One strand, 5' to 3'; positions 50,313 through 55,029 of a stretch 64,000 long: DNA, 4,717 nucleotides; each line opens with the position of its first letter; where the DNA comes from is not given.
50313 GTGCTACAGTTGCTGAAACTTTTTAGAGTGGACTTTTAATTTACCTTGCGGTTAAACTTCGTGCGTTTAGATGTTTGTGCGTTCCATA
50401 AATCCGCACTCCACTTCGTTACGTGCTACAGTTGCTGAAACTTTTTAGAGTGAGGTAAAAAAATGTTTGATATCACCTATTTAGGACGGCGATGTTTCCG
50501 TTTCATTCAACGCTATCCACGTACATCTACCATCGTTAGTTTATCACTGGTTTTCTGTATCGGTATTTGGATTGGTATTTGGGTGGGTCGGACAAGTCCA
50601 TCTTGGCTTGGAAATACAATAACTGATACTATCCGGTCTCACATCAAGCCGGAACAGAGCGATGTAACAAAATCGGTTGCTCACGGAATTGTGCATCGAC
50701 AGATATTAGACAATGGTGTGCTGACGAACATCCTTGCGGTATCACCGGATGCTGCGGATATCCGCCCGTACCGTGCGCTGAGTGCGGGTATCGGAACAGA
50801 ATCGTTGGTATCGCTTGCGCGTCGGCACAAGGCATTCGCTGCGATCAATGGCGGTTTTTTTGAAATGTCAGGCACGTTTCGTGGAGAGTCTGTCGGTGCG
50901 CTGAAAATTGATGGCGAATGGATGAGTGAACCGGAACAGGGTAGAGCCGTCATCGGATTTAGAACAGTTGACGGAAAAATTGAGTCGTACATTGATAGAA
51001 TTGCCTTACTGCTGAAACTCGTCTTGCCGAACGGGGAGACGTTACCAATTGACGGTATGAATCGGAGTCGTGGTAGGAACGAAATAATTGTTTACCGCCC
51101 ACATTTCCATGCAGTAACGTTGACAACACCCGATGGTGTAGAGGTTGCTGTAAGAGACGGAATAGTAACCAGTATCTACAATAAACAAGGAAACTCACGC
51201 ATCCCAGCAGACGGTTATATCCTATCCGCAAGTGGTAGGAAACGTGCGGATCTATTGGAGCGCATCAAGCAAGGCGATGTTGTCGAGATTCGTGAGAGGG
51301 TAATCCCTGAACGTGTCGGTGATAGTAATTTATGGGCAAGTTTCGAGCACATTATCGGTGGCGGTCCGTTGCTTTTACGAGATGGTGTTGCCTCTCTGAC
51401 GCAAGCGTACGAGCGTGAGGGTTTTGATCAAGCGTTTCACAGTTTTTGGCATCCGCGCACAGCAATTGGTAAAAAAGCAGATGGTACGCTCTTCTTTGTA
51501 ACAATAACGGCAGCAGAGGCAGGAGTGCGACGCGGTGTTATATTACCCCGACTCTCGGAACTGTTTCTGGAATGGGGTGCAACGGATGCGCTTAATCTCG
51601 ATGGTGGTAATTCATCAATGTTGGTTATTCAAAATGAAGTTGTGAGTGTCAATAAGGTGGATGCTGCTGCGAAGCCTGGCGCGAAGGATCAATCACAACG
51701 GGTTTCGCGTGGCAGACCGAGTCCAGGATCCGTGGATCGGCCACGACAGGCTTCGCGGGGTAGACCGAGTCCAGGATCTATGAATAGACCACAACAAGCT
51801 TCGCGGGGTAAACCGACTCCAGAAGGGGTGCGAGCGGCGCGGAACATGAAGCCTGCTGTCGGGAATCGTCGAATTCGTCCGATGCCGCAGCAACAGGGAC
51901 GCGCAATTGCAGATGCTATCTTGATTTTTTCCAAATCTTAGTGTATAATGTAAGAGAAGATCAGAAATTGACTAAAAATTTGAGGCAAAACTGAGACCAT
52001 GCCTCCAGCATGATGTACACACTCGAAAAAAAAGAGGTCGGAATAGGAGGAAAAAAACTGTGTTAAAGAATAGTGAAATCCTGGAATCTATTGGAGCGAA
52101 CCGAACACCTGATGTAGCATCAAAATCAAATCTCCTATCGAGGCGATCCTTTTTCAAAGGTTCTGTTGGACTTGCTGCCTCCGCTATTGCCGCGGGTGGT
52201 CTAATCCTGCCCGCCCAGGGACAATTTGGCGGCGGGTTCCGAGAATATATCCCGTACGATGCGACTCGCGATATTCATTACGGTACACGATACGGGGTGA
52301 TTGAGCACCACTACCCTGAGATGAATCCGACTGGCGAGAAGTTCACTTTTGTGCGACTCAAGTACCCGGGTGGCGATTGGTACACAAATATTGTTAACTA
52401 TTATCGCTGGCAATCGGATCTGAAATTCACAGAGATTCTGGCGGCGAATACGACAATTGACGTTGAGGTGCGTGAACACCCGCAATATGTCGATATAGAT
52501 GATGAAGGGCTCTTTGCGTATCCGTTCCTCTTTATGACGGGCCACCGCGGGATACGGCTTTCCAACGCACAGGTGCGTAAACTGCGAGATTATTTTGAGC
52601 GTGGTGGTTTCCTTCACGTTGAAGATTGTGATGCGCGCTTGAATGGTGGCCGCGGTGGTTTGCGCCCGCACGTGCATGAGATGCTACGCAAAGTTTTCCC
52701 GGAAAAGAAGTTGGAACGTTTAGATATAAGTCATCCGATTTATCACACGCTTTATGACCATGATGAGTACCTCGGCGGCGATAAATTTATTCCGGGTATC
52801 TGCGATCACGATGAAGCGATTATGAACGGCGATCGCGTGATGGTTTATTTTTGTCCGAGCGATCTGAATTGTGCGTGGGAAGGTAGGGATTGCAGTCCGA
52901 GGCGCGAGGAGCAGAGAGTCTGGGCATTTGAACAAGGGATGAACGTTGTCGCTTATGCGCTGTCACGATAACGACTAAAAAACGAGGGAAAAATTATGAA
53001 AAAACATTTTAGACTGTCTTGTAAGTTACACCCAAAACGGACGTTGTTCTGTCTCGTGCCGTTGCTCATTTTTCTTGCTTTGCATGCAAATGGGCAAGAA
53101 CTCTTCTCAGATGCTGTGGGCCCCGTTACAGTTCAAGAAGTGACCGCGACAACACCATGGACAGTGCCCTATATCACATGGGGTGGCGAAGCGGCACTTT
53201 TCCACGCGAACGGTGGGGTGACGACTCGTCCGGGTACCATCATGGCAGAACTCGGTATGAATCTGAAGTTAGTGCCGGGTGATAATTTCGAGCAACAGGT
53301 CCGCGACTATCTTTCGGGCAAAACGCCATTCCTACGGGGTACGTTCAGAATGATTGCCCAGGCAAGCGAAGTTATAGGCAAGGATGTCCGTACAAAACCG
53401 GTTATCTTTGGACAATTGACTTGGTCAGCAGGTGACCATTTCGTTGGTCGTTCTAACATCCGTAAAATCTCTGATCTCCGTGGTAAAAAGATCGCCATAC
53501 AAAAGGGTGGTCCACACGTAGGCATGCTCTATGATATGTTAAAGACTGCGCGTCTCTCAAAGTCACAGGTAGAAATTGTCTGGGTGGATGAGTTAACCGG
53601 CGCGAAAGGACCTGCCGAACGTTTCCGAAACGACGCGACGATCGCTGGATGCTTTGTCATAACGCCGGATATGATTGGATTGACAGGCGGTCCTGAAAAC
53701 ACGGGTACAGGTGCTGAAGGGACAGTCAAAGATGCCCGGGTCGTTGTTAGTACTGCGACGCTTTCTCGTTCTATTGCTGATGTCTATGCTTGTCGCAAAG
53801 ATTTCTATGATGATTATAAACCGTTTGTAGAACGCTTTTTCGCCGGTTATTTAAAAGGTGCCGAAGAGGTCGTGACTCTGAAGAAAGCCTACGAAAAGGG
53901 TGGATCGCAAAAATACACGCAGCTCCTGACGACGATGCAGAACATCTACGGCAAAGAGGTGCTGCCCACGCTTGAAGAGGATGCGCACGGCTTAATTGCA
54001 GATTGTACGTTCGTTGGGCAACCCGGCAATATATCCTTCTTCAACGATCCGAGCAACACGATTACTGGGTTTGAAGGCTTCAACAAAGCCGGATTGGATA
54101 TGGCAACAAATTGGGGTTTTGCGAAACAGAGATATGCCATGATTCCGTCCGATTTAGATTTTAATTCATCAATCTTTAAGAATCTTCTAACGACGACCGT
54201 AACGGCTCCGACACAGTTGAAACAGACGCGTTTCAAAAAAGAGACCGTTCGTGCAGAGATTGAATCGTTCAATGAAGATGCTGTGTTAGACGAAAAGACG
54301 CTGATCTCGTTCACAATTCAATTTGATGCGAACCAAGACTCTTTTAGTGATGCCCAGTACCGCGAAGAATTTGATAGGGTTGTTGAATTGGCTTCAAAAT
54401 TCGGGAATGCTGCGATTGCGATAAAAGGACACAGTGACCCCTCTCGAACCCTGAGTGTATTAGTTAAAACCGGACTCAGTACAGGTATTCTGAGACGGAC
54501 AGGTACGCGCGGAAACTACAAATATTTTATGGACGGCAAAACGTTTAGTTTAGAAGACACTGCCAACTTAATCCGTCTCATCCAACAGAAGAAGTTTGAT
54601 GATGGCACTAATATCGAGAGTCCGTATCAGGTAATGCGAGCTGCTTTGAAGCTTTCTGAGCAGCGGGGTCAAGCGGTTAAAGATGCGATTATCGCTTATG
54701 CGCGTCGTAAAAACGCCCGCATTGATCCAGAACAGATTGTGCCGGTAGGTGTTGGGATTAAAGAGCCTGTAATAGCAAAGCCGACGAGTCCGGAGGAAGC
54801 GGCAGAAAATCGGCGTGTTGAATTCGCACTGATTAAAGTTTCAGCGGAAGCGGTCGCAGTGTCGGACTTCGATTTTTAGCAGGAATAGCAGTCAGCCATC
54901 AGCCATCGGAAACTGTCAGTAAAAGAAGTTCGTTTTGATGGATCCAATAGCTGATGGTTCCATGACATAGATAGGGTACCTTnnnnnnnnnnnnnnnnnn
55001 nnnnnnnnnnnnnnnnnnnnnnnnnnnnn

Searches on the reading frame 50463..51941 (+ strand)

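Call 66: search_protein_families(library=padloc, proteins=[window:50463-51941:+], max_evalue=0.00001)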
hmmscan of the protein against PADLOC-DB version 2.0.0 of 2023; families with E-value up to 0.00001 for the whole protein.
window:50463-51941:+ (492 aa): 0 families

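Call 67: search_protein_families(library=pfam, proteins=[window:50463-51941:+], max_evalue=0.00001)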
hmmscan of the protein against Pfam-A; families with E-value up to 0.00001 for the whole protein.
window:50463-51941:+ (492 aa): 1 family
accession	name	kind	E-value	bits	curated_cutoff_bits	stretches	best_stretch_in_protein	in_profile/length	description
PF09992.14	NAGPA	-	1.3e-28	100.8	25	1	225-402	2-157/169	Phosphodiester glycosidase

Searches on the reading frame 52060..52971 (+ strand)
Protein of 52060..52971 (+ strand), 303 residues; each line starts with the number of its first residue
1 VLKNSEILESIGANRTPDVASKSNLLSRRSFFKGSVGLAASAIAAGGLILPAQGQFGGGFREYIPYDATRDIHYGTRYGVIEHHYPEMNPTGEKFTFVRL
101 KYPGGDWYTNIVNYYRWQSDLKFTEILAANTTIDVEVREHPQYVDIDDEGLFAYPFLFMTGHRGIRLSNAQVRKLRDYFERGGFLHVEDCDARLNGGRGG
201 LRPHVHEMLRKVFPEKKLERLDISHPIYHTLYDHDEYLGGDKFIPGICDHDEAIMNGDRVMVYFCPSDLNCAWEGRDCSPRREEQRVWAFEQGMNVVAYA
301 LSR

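Call 67: search_protein_families(library=pfam, proteins=[window:52060-52971:+], max_evalue=0.00001)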
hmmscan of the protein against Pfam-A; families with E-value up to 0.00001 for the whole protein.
window:52060-52971:+ (303 aa): 1 family
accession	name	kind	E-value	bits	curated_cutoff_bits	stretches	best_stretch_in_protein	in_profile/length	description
PF13709.12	DUF4159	-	1.8e-40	139.1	25.9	1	96-301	1-202/202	Domain of unknown function (DUF4159)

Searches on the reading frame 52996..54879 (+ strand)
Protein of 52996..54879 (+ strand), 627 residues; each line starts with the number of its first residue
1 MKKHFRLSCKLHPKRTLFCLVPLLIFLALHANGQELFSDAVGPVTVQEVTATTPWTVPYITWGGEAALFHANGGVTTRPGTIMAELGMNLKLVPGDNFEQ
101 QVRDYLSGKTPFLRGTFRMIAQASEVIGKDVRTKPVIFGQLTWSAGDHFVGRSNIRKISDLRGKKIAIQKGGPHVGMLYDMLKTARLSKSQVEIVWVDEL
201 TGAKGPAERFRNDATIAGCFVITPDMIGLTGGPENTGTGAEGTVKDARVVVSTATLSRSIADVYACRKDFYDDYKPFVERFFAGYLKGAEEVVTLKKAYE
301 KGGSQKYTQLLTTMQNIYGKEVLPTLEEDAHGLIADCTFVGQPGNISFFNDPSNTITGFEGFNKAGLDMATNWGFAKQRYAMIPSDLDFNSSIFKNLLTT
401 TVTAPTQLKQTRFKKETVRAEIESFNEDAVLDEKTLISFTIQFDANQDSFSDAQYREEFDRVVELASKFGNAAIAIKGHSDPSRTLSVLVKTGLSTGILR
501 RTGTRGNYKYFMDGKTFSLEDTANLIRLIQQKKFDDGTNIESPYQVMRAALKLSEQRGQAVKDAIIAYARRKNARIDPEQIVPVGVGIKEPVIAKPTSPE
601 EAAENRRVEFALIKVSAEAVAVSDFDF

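Call 67: search_protein_families(library=pfam, proteins=[window:52996-54879:+], max_evalue=0.00001)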
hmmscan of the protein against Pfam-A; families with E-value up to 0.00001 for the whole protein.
window:52996-54879:+ (627 aa): 1 family
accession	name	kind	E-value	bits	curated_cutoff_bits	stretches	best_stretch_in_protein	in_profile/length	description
PF09084.16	NMT1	-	1.2e-06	29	20.5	1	153-292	83-209/216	NMT1/THI5 like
